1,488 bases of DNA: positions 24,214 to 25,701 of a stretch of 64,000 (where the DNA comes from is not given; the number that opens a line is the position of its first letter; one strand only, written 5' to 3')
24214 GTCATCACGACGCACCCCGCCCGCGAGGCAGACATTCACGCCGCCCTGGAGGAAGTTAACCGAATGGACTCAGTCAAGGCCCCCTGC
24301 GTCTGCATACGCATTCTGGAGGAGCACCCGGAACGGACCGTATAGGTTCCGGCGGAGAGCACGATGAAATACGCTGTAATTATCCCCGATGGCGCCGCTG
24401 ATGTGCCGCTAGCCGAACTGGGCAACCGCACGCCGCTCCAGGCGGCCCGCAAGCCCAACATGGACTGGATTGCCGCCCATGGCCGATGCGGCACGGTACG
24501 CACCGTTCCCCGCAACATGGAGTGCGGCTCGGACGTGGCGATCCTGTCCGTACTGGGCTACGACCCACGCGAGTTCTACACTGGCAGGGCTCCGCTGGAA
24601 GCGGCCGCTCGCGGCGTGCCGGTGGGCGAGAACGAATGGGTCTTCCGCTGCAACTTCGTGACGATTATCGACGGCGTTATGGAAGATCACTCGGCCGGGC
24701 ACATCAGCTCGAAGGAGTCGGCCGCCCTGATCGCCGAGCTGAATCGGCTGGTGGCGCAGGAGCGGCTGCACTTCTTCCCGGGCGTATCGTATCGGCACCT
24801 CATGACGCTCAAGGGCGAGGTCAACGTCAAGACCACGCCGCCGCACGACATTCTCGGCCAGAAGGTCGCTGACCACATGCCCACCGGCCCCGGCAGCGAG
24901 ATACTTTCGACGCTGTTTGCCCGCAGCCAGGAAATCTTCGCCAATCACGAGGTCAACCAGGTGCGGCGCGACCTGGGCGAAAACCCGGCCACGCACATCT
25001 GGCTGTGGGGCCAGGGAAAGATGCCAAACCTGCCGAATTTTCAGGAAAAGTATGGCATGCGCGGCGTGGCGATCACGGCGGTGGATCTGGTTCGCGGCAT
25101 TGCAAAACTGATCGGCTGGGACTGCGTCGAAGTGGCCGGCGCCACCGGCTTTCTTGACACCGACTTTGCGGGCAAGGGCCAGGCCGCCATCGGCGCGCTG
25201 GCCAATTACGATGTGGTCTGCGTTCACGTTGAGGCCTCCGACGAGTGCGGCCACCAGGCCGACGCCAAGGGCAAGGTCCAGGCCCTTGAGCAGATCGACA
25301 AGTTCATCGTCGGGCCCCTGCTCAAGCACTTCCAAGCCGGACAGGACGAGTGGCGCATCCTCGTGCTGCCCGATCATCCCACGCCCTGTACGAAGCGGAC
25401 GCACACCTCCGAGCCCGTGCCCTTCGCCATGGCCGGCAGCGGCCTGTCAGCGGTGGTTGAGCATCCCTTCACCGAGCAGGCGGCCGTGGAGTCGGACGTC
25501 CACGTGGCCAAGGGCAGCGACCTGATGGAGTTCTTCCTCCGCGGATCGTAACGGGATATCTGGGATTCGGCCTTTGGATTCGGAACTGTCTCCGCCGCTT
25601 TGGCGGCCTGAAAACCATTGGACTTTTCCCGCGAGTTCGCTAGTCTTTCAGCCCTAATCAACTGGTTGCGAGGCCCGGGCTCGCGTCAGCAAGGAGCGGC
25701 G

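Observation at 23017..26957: hom - ApgM-like - lysC operon: phosphoglycerate-mutase-family protein in the position of homoserine kinase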

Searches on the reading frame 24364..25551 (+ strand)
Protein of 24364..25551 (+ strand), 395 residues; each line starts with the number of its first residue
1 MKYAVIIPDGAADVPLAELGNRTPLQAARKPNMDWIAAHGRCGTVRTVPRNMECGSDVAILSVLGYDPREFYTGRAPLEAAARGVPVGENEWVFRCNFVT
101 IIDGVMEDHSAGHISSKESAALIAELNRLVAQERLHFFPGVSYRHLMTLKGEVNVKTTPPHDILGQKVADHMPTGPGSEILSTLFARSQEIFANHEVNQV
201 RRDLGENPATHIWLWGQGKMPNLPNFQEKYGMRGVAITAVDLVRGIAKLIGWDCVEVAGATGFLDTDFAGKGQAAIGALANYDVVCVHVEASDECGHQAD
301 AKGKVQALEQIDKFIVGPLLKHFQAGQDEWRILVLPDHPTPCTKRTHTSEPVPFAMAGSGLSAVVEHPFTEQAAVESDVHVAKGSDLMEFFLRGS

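Call 3: search_protein_families(library=ncbifam, proteins=[window:24364-25551:+])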
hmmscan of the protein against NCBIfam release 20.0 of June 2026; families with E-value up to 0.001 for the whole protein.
window:24364-25551:+ (395 aa): 6 families
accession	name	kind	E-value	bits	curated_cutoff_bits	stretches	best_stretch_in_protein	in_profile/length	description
TIGR02535.1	hyp_Hser_kinase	hypoth_equivalog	7.7e-161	535.3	446.3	1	1-392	1-396/397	proposed homoserine kinase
NF003242.0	PRK04200.1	equivalog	4.9e-160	532.7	426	1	1-393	1-394/395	cofactor-independent phosphoglycerate mutase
TIGR00306.2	apgM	subfamily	1.3e-150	501.9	320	1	2-392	1-403/403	2,3-bisphosphoglycerate-independent phosphoglycerate mutase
NF003104.0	PRK04024.1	equivalog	1.5e-89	300.6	489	1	2-391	4-400/412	2,3-bisphosphoglycerate-independent phosphoglycerate mutase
NF038358.1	phophono_PhpG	equivalog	1.2e-65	221.9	545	2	163-391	190-415/417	CMP-5'-phosphonoformate--3-phosphoglycerate phosphonoformyl transferase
NF003160.0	PRK04135.1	equivalog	8e-51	172.9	468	1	4-392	19-392/403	2,3-bisphosphoglycerate-independent phosphoglycerate mutase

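Call 4: search_protein_families(library=pfam, proteins=[window:24364-25551:+])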
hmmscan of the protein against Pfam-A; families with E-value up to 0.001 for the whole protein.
window:24364-25551:+ (395 aa): 2 families
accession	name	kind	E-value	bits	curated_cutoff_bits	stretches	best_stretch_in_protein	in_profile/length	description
PF10143.14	PhosphMutase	-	5.3e-56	189.6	21.5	1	37-198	1-170/170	2,3-bisphosphoglycerate-independent phosphoglycerate mutase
PF01676.23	Metalloenzyme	-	2.8e-42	145.4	24.3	1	1-374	1-232/252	Metalloenzyme superfamily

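Call 5: find_homologous_proteins(query=window:24364-25551:+)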
Query window:24364-25551:+ (395 aa): 7997 proteins with E <= 0.001 among 8000 candidates; the best 120 are listed.
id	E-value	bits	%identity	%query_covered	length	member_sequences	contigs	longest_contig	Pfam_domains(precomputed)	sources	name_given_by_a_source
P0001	1.1e-270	915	100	100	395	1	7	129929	PF10143.15,PF01676.24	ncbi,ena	-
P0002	3.8e-238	808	87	100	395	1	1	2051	PF10143.15,PF01676.24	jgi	jgi:2,3-bisphosphoglycerate-independent phosphoglycerate mutase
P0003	1.3e-211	721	76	100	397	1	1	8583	PF10143.15,PF01676.24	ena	-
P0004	2.2e-201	687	73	99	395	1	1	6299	PF10143.15,PF01676.24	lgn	-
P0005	2.3e-201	687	73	99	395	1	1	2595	PF10143.15,PF01676.24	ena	-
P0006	3.2e-201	686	74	99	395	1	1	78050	PF10143.15,PF01676.24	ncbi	-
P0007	3.4e-200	683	72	99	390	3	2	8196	PF10143.15,PF01676.24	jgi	-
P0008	1.4e-199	681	74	98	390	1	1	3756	PF10143.15,PF01676.24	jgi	jgi:2,3-bisphosphoglycerate-independent phosphoglycerate mutase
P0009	2.0e-199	680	72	99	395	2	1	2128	PF10143.15,PF01676.24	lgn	-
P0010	2.3e-199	680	71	99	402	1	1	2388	PF10143.15,PF01676.24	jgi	jgi:2,3-bisphosphoglycerate-independent phosphoglycerate mutase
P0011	1.2e-198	678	73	100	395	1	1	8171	PF10143.15,PF01676.24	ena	-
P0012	8.9e-198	675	72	99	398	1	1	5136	PF10143.15,PF01676.24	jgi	-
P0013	2.3e-197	674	72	99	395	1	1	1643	PF10143.15,PF01676.24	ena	-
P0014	2.6e-197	674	72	99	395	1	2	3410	PF10143.15,PF01676.24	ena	-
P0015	1.8e-196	671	71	100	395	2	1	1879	PF10143.15,PF01676.24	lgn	-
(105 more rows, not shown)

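Call 10: search_solved_structures(query=window:24364-25551:+, show_alignments=2)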
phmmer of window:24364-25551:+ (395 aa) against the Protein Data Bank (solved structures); distinct sequences matched with E-value up to 0.001: 3.
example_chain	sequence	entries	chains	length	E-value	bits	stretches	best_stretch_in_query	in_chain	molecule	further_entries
3kd8_A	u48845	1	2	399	5.1e-60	206.5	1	5-382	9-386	2,3-bisphosphoglycerate-independent phosphoglycerate mutase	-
3idd_A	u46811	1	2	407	5.3e-60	206.5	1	5-382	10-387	2,3-bisphosphoglycerate-independent phosphoglycerate mutase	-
2zkt_A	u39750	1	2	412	1.3e-59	205.2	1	4-390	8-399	2,3-bisphosphoglycerate-independent phosphoglycerate mutase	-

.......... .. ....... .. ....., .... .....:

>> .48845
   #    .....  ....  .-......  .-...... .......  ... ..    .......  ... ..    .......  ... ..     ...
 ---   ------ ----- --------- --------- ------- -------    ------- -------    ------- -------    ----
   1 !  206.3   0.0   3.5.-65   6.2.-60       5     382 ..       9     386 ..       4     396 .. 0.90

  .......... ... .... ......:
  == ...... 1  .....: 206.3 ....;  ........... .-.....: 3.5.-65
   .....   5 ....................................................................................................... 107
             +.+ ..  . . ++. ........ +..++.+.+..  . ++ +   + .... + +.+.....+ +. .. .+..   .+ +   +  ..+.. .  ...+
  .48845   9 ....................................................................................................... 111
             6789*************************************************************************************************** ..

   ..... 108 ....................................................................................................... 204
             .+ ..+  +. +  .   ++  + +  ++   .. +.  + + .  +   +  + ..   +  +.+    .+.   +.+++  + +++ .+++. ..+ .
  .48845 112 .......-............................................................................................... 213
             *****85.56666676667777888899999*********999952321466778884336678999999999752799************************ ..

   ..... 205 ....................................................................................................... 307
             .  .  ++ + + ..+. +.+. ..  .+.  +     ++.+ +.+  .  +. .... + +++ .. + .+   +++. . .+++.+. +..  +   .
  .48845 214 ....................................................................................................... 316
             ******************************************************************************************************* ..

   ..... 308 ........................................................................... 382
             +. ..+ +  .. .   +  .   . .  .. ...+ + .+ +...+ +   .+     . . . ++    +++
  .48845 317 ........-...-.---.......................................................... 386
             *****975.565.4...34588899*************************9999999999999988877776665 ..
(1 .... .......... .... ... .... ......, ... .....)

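Call 12: find_encoding_contigs(protein=window:24364-25551:+, flank=10000, max_places=8)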
Protein window:24364-25551:+ (395 aa): 6 contigs read that carry it; 6 places shown.
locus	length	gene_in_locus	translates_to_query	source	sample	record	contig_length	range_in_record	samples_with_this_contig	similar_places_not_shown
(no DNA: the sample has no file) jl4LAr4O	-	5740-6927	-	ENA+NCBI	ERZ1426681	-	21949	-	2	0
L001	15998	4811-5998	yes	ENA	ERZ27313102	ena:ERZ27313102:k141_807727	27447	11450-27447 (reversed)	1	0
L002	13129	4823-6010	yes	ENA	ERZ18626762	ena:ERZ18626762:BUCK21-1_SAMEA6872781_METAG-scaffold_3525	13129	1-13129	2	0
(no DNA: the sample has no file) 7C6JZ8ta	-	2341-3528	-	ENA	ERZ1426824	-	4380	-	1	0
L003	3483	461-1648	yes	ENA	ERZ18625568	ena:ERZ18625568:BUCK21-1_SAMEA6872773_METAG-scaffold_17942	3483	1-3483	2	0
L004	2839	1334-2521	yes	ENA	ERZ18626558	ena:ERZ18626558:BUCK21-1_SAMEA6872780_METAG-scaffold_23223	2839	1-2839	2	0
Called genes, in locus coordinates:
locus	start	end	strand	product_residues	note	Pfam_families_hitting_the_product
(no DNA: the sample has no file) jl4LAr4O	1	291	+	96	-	?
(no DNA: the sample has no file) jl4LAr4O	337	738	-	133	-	-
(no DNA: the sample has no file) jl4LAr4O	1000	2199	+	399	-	PF02670:DXP_reductoisom, PF08436:DXP_redisom_C, PF13288:DXPR_C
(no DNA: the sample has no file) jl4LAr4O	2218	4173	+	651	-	PF02163:Peptidase_M50, PF00595:PDZ, PF14685:PDZ_Tricorn (faint), PF17820:PDZ_6, PF13180:PDZ_2 (weak), PF00595:PDZ (weak), PF13180:PDZ_2 (weak), PF17820:PDZ_6, +1 more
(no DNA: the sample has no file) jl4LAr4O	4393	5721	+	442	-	PF03447:NAD_binding_3, PF00742:Homoserine_dh, PF01842:ACT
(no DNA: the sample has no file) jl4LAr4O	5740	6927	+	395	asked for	PF01676:Metalloenzyme, PF10143:PhosphMutase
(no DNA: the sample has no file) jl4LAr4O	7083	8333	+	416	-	PF00696:AA_kinase, PF01842:ACT, PF13840:ACT_7, PF22468:ACT_9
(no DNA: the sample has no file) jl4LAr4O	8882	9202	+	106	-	-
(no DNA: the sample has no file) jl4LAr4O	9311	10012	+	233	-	PF00565:SNase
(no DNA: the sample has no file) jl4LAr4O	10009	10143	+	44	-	-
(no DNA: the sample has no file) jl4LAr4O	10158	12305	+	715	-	-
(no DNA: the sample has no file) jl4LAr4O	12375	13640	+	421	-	PF01676:Metalloenzyme, PF10143:PhosphMutase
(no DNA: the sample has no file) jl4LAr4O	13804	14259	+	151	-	-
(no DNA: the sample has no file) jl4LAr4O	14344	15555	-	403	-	PF01264:Chorismate_synt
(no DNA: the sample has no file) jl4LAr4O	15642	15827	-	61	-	PF07927:HicA_toxin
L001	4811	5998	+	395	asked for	PF01676:Metalloenzyme, PF10143:PhosphMutase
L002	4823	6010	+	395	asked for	PF01676:Metalloenzyme, PF10143:PhosphMutase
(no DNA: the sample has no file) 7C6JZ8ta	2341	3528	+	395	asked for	PF01676:Metalloenzyme, PF10143:PhosphMutase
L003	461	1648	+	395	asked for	PF01676:Metalloenzyme, PF10143:PhosphMutase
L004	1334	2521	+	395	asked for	PF01676:Metalloenzyme, PF10143:PhosphMutase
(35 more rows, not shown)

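Call 17: search_protein_representatives(protein=window:24364-25551:+)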
Query: 395 residues. Proteins with E-value up to 0.001 (for the whole library): 6869; up to 1e-10: 3754; up to 1e-30: 1190. The best 150 are listed.
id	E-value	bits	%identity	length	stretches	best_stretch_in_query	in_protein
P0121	4.9e-150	516.2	57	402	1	2-393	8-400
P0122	3.1e-122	424.6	51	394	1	1-393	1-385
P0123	7.0e-110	383.9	46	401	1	1-394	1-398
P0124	7.2e-110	383.9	48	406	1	1-391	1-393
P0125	2.2e-108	379.0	45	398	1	1-394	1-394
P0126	7.3e-108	377.3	48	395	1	1-392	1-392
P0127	5.1e-106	371.2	46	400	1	1-394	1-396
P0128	8.7e-106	370.5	43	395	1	1-393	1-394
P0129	5.0e-105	368.0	48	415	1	2-395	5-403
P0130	7.7e-105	367.3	45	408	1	1-393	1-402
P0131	3.5e-104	365.2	51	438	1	1-394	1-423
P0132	3.6e-104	365.1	47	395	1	2-392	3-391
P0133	1.2e-103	363.4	45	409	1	1-391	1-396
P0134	2.3e-103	362.5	42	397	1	1-392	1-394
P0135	2.7e-103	362.3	48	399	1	1-358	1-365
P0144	5.9e-99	348.0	44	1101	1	1-394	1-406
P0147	1.5e-98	346.7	46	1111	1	1-393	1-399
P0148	2.1e-98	346.2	42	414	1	1-392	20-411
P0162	6.9e-97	341.2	44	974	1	1-392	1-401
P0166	3.7e-96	338.7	45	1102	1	1-391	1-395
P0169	1.5e-95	336.7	42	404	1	1-392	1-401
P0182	1.4e-92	327.0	43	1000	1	1-392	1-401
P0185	3.8e-92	325.6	42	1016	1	1-388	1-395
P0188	7.4e-92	324.6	42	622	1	1-391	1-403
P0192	4.9e-91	321.9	44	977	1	1-367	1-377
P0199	2.9e-90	319.4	43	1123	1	27-394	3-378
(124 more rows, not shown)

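Call 18: search_protein_families(library=pfam, proteins=[P0144, P0147, P0162, P0166, P0182, P0185, P0192, P0199, P0188], max_evalue=0.00001)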
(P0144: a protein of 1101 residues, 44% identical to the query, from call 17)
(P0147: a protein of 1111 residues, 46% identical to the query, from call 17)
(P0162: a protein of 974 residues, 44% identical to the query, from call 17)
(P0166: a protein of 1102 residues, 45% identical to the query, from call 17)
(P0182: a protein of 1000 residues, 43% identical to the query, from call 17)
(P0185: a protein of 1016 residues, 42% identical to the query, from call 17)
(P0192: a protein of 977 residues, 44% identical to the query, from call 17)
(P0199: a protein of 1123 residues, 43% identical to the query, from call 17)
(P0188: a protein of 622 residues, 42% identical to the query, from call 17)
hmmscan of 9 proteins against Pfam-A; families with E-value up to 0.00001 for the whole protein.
P0144 (1101 aa): 2 families
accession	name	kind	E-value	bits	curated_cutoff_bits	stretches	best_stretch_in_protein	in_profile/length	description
PF10143.14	PhosphMutase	-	4.2e-64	216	21.5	1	38-205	2-170/170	2,3-bisphosphoglycerate-independent phosphoglycerate mutase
PF01676.23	Metalloenzyme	-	1.9e-46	159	24.3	1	1-375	1-231/252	Metalloenzyme superfamily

P0147 (1111 aa): 2 families
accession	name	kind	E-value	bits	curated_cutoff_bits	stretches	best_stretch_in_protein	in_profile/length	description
PF10143.14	PhosphMutase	-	2.2e-56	190.9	21.5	1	37-205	1-170/170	2,3-bisphosphoglycerate-independent phosphoglycerate mutase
PF01676.23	Metalloenzyme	-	1.4e-47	162.8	24.3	1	1-387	1-239/252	Metalloenzyme superfamily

P0162 (974 aa): 2 families
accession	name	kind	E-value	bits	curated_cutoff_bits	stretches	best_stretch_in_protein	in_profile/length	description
PF10143.14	PhosphMutase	-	2.7e-57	193.8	21.5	1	40-206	4-170/170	2,3-bisphosphoglycerate-independent phosphoglycerate mutase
PF01676.23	Metalloenzyme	-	3.6e-39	135.2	24.3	1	1-369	1-225/252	Metalloenzyme superfamily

P0166 (1102 aa): 2 families
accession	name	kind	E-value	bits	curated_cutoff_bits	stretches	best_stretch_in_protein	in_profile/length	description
PF10143.14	PhosphMutase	-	1.3e-61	207.8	21.5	1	37-201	1-170/170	2,3-bisphosphoglycerate-independent phosphoglycerate mutase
PF01676.23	Metalloenzyme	-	7.5e-44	150.6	24.3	1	1-394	1-248/252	Metalloenzyme superfamily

P0182 (1000 aa): 2 families
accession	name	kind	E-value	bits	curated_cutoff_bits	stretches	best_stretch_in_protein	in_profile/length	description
PF10143.14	PhosphMutase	-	2.6e-59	200.4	21.5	1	38-205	2-170/170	2,3-bisphosphoglycerate-independent phosphoglycerate mutase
PF01676.23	Metalloenzyme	-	5.3e-42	144.5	24.3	1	1-370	1-226/252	Metalloenzyme superfamily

P0185 (1016 aa): 2 families
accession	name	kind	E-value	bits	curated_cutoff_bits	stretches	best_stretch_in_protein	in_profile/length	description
PF10143.14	PhosphMutase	-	1.6e-57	194.5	21.5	1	38-205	2-170/170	2,3-bisphosphoglycerate-independent phosphoglycerate mutase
PF01676.23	Metalloenzyme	-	7e-44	150.7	24.3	1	1-379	1-229/252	Metalloenzyme superfamily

P0192 (977 aa): 2 families
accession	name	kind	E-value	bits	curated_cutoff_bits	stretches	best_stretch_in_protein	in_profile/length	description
PF10143.14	PhosphMutase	-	1.9e-53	181.3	21.5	1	37-207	1-170/170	2,3-bisphosphoglycerate-independent phosphoglycerate mutase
PF01676.23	Metalloenzyme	-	2.2e-34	119.6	24.3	1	1-374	1-228/252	Metalloenzyme superfamily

P0199 (1123 aa): 2 families
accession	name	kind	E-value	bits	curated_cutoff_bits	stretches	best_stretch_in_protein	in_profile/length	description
PF10143.14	PhosphMutase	-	3.7e-54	183.6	21.5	1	13-181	1-170/170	2,3-bisphosphoglycerate-independent phosphoglycerate mutase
PF01676.23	Metalloenzyme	-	7.9e-34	117.7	24.3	1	4-346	25-226/252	Metalloenzyme superfamily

P0188 (622 aa): 3 families
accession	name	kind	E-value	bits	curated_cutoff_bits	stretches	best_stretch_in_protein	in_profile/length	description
PF10143.14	PhosphMutase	-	9.2e-50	169.3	21.5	1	38-209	2-170/170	2,3-bisphosphoglycerate-independent phosphoglycerate mutase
PF01676.23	Metalloenzyme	-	6.3e-42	144.3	24.3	1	1-405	1-251/252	Metalloenzyme superfamily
PF10502.14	Peptidase_S26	-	4.2e-34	118.4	22.9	1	430-611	2-166/168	Signal peptidase, peptidase S26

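Call 30: find_related_loci(query=A2, collection=genome_contigs, flank=10000)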
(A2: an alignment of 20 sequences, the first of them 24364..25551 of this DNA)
Query A2 (395 aa) in genome_contigs; peptide patterns used: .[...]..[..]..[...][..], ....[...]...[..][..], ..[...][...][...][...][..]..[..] (x = any residue, [..] = any of these).
600 stretches matched a pattern (row limit reached: there are more); 594 encode a relative of the query (tblastn E <= 1e-3); the best 80 are kept; 80 distinct loci.
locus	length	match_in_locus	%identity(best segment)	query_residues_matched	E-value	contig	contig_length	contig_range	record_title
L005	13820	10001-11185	66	1-392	4e-172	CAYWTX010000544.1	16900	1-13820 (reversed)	MAG TPA_asm: uncultured Planctomycetaceae bacterium isolate binchicken_co255_29 genome assembly, contig: k141_1986814, w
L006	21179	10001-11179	57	2-393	4e-154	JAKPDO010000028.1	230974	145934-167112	MAG: Planctomycetota bacterium isolate JPMR_maxbin.066 k141_633815, whole genome shotgun sequence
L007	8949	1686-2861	56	2-393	1e-151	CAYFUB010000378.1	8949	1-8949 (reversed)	MAG TPA_asm: uncultured Pirellulales bacterium isolate ERP108616_co1_197 genome assembly, contig: k119_1902022, whole ge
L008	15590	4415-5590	55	2-393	2e-150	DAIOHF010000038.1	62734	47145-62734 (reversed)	MAG TPA_asm: Sedimentisphaerales bacterium isolate CTOTU29512 NODE_353_length_62734_cov_12.783851, whole genome shotgun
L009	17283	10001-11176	53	2-393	3e-145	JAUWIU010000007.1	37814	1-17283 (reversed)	MAG: Phycisphaerae bacterium isolate CSMAG_2302 CSMAG_2302_k127_8553067_length_37814_cov_13.0421, whole genome shotgun s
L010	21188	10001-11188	57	1-394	2e-145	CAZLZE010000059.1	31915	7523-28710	MAG TPA_asm: uncultured Phycisphaerae bacterium isolate SRP167436_co1_333 genome assembly, contig: NODE_1968_length_3191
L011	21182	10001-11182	53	2-395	5e-144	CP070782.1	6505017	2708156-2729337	MAG: Phycisphaerales bacterium isolate bin164 chromosome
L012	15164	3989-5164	53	2-393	1e-143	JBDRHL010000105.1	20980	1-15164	MAG: Planctomycetota bacterium isolate MEGAHIT-group-1.515 k141_12633095, whole genome shotgun sequence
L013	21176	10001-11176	55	2-393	2e-143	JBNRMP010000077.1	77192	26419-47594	MAG: Anaerohalosphaeraceae bacterium isolate UACH.mcgr k127_464398, whole genome shotgun sequence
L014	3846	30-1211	55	1-393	1e-147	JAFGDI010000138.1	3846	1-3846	MAG: Sedimentisphaerales bacterium isolate Zod_Metabat.1166 k87_5396078, whole genome shotgun sequence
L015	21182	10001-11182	52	2-395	4e-143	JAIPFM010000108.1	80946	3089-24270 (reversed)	MAG: Phycisphaerae bacterium isolate Tobar13.5m-G39 Tobar13-5m-C310, whole genome shotgun sequence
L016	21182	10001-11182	54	1-393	2e-141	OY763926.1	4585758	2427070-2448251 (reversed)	MAG: Sedimentisphaerales bacterium isolate 7f5c64f7-1a0d-4936-834e-775057159072 genome assembly, chromosome: 1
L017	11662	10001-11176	53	2-393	1e-141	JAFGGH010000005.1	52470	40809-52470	MAG: Sedimentisphaerales bacterium isolate Zod_Metabat.138 k87_875455, whole genome shotgun sequence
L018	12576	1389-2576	54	1-394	7e-140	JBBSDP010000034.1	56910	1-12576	MAG: Tepidisphaerales bacterium isolate LS1_sbin.17 LS1_sbin.17_K_1635744_L_56910_cov_27.0018, whole genome shotgun sequ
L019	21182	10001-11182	51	2-394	1e-139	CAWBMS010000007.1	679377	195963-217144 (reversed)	MAG: Ignavibacteriota bacterium isolate MFD01476.bin.2.45 genome assembly, contig: contig_21679, whole genome shotgun se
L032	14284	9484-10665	49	1-394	2e-131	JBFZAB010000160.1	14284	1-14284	MAG: Candidatus Omnitrophota bacterium isolate PPR_0456 k121_3815333, whole genome shotgun sequence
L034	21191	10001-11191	48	1-392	2e-130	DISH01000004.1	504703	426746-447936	MAG TPA_asm: Candidatus Omnitrophica bacterium UBA6215 UBA6215_contig_59, whole genome shotgun sequence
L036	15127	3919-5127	49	1-392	5e-130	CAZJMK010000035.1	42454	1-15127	MAG TPA_asm: uncultured Phycisphaeraceae bacterium isolate SRP290908_co1_418 genome assembly, contig: NODE_992_length_42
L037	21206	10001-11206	48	1-393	7e-130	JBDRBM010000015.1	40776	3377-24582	MAG: Candidatus Omnitrophota bacterium isolate MEGAHIT-group-1.126 k141_1019883, whole genome shotgun sequence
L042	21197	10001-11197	49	1-395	6e-129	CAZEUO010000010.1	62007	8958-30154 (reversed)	MAG TPA_asm: uncultured Planctomycetales bacterium isolate SRP178908_co1_326 genome assembly, contig: NODE_230_length_62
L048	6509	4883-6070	47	1-392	8e-128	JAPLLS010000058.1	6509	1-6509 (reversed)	MAG: Candidatus Omnitrophota bacterium isolate LacPavin_0920_SED3_MAG_47_10 LacPavin_0920_SED3_scaffold_2330506, whole g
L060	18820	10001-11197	46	1-395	2e-124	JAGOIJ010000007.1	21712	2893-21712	MAG: Candidatus Omnitrophota bacterium isolate Go_SlDig_bin_191 Go_SlDig_6812_length_21712_cov_4.634885, whole genome sh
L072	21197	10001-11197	47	1-392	8e-122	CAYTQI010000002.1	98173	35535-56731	MAG TPA_asm: uncultured Planctomycetia bacterium isolate binchicken_co334_10 genome assembly, contig: NODE_266_length_98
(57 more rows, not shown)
